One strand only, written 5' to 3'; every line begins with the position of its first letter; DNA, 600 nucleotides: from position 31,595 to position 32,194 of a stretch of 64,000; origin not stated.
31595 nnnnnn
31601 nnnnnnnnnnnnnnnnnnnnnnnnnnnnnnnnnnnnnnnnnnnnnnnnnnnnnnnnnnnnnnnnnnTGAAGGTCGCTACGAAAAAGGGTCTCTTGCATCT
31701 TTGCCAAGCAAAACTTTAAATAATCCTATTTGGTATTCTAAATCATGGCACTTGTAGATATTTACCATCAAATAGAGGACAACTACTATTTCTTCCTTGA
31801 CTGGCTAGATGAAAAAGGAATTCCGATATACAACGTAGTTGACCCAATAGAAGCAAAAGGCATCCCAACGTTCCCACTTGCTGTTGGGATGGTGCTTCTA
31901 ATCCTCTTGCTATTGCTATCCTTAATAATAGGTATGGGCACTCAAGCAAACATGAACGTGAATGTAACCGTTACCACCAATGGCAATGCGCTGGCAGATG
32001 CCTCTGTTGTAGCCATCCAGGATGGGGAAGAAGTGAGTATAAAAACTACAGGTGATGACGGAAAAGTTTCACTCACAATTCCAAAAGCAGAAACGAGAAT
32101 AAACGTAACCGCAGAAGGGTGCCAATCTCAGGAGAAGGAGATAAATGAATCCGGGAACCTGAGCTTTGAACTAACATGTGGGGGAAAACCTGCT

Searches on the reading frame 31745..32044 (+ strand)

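Call 74: search_protein_families(library=pfam, proteins=[window:31745-32044:+], max_evalue=1)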
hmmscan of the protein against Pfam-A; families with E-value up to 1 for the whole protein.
window:31745-32044:+ (100 aa): 1 family
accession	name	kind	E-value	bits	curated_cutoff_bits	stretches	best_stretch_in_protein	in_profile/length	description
PF14316.11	DUF4381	-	0.096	13.4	27.2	1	33-65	5-37/145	Domain of unknown function (DUF4381)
